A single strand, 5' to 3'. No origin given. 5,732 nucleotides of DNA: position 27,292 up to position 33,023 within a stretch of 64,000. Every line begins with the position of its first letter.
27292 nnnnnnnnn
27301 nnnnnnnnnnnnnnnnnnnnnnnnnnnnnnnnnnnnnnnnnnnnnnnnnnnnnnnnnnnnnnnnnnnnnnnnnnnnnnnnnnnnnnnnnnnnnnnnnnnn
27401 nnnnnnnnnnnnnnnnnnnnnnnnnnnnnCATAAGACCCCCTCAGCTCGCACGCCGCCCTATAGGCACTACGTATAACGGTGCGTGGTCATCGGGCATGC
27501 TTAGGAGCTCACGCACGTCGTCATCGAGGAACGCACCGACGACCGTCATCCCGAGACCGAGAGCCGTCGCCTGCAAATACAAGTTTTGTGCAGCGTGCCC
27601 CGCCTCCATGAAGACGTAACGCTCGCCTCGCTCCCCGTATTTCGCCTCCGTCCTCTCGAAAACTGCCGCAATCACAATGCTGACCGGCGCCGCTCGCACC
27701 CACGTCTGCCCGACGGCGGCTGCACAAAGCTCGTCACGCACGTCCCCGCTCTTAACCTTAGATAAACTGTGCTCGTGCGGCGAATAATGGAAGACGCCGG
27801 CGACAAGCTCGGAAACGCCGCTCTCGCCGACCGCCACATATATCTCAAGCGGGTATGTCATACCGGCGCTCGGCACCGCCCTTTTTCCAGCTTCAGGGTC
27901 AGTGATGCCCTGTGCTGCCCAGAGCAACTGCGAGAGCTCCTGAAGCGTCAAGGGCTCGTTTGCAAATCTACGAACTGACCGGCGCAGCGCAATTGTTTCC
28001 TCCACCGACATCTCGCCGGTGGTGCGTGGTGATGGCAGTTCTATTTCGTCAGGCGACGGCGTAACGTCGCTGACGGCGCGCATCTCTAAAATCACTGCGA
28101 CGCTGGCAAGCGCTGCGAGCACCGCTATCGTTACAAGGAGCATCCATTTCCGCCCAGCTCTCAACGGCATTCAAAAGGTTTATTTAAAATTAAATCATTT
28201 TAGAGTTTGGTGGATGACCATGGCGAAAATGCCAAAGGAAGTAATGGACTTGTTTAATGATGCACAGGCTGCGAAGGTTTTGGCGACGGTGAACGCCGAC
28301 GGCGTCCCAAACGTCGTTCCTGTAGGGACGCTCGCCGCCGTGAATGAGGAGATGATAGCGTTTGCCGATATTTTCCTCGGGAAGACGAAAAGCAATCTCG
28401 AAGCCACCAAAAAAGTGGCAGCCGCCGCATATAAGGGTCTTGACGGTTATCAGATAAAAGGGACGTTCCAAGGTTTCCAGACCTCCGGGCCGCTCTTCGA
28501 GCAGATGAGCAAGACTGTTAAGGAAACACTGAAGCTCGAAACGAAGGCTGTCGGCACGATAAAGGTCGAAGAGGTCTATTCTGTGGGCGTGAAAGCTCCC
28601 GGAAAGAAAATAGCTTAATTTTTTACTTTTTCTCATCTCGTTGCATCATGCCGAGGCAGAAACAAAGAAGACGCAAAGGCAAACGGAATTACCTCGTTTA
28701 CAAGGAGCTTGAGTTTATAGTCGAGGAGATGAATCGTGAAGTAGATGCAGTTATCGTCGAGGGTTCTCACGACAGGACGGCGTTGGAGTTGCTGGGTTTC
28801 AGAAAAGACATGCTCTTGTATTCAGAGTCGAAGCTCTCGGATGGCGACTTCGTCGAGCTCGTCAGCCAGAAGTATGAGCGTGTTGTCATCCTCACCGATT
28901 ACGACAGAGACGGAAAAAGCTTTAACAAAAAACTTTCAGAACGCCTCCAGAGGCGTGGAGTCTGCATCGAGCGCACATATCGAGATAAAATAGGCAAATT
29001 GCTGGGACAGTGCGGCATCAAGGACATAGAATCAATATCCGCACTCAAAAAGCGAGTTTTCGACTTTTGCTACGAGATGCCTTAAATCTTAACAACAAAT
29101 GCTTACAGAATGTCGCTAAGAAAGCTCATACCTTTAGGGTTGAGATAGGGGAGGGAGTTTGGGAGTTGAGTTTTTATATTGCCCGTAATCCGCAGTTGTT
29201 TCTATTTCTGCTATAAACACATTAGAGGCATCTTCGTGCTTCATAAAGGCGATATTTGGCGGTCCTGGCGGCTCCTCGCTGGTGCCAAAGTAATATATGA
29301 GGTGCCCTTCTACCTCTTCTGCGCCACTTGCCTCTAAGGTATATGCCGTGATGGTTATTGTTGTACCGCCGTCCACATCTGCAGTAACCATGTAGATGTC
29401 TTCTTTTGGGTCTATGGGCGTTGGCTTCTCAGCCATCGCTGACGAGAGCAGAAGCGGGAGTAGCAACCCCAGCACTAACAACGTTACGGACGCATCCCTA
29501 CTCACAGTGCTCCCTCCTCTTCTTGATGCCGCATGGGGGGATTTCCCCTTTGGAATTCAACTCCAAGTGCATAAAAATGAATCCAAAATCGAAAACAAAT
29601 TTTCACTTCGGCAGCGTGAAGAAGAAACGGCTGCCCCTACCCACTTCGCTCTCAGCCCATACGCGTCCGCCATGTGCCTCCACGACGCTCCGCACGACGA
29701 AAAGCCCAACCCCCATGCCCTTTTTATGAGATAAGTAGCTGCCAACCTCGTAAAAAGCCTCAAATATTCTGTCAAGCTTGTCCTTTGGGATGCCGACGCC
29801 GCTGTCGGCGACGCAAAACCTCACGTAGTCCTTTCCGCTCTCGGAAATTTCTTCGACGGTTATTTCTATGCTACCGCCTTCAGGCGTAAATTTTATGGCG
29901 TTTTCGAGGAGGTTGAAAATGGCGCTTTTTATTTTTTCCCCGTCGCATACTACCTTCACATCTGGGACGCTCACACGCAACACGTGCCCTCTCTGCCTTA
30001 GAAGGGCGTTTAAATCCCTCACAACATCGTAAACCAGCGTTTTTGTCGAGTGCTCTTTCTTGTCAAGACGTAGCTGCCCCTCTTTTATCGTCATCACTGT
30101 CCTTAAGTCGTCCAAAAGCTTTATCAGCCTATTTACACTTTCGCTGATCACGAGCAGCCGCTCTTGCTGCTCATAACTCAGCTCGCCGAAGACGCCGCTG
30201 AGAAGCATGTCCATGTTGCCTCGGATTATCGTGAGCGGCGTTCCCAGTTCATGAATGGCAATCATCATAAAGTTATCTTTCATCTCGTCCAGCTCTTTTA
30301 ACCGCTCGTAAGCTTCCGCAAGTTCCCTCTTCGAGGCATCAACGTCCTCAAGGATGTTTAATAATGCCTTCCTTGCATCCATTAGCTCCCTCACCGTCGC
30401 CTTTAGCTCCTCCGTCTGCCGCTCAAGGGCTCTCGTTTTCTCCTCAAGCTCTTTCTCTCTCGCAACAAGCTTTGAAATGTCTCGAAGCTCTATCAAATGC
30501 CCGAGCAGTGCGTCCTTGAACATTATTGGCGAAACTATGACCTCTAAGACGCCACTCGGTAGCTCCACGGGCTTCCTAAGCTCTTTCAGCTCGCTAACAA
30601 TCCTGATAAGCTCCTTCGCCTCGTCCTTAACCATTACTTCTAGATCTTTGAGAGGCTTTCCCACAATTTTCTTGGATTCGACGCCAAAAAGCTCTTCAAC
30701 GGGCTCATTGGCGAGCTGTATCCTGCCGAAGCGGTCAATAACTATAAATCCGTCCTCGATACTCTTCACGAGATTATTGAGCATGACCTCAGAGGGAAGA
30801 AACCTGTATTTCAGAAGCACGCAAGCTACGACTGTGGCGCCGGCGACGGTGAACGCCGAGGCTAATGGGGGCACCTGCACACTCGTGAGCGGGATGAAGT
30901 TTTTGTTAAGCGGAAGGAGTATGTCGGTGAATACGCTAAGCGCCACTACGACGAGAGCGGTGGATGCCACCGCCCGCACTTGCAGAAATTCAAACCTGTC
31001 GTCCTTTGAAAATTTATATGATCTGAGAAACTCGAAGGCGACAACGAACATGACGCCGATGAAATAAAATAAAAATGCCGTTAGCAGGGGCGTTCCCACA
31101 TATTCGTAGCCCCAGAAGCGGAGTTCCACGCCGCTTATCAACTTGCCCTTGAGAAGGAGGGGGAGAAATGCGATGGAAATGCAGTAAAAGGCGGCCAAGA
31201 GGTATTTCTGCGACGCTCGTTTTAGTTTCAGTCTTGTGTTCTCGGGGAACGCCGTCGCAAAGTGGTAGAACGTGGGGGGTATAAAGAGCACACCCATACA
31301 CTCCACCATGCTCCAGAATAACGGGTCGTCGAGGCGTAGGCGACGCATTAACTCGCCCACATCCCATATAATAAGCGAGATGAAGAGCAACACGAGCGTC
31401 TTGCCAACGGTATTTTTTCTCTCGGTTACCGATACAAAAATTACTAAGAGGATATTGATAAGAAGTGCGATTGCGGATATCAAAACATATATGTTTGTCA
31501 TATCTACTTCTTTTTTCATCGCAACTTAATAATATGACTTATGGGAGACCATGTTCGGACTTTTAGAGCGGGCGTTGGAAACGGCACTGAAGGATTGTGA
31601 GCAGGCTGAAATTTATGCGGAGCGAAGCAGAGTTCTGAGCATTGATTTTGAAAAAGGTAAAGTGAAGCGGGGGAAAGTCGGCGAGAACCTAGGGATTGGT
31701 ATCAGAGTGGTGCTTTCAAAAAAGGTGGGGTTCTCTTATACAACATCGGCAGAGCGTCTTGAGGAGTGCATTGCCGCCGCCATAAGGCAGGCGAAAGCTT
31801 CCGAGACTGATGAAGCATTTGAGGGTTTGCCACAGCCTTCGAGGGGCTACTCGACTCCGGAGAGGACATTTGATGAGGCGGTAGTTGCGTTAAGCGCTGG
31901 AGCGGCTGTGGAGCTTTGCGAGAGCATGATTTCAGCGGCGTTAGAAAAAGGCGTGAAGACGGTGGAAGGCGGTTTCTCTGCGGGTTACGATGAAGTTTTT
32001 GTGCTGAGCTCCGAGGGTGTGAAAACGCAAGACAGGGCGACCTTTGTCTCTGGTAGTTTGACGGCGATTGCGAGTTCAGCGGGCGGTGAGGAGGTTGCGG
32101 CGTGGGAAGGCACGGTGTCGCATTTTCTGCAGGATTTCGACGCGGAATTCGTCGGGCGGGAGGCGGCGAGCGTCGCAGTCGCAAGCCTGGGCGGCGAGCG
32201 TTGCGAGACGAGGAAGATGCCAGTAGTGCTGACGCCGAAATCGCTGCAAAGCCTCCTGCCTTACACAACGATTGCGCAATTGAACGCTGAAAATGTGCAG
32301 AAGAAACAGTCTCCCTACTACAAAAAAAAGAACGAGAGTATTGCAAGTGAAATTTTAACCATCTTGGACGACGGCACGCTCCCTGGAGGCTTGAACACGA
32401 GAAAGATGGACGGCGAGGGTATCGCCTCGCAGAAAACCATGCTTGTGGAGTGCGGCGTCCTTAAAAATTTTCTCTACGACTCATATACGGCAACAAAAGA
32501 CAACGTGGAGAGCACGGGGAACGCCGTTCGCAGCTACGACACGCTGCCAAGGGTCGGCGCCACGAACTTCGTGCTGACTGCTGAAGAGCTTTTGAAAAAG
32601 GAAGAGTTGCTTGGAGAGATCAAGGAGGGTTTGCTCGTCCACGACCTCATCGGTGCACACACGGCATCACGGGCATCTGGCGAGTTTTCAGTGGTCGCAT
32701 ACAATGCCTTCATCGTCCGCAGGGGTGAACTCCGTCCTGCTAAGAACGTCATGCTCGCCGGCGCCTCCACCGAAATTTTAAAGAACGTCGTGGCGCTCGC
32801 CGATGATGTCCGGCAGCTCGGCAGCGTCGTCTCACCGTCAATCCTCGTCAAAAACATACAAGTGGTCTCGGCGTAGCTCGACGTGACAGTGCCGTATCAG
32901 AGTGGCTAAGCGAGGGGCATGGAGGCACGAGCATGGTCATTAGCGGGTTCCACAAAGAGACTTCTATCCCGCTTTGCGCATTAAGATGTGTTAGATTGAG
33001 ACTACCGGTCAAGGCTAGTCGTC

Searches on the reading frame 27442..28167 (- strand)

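Call 63: search_protein_families(library=pfam, proteins=[window:27442-28167:-], max_evalue=0.00001)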
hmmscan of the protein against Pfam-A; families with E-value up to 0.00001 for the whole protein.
window:27442-28167:- (241 aa): 1 family
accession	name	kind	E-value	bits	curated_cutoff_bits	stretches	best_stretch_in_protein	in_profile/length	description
PF00881.29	Nitroreductase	-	1.9e-35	123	23.5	1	60-238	2-167/167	Nitroreductase family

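Call 66: search_protein_families(library=ncbifam, proteins=[window:27442-28167:-], max_evalue=0.00001)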
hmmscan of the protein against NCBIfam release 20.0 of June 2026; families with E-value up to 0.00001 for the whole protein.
window:27442-28167:- (241 aa): 6 families
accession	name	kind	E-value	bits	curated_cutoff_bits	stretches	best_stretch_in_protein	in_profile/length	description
TIGR03605.1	antibiot_sagB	domain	8.3e-41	139.4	78.4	1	74-237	1-172/173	SagB family peptide dehydrogenase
TIGR04511.1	SagB_rel_DH_2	exception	1.6e-28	99.8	240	1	40-240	162-370/380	putative peptide maturation dehydrogenase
TIGR02476.1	BluB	equivalog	1.9e-10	40.5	150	1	54-238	8-179/205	5,6-dimethylbenzimidazole synthase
NF008033.1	PRK10765.1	equivalog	7.1e-09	35.4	223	0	134-238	47-159/240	oxygen-insensitive NADPH nitroreductase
NF009810.0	PRK13294.1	equivalog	2.8e-08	33.1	304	1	52-239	251-430/449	coenzyme F420-0:L-glutamate ligase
TIGR03553.1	F420_FbiB_CTERM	equivalog_domain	1.1e-06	28.6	249.55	0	177-238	106-174/194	F420 biosynthesis protein FbiB, C-terminal domain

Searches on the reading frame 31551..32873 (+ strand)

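Call 63: search_protein_families(library=pfam, proteins=[window:31551-32873:+], max_evalue=0.00001)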
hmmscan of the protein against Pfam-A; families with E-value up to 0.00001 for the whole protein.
window:31551-32873:+ (441 aa): 3 families
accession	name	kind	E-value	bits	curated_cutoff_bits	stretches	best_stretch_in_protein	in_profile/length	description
PF19289.4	PmbA_TldD_3rd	-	6.2e-67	225.4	22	1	220-439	1-219/220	PmbA/TldA metallopeptidase C-terminal domain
PF01523.21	PmbA_TldD_1st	-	8.5e-16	58.3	20.9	1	19-81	1-65/65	PmbA/TldA metallopeptidase domain 1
PF19290.4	PmbA_TldD_2nd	-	3.6e-11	43.9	20.9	1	115-213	7-109/109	PmbA/TldA metallopeptidase central domain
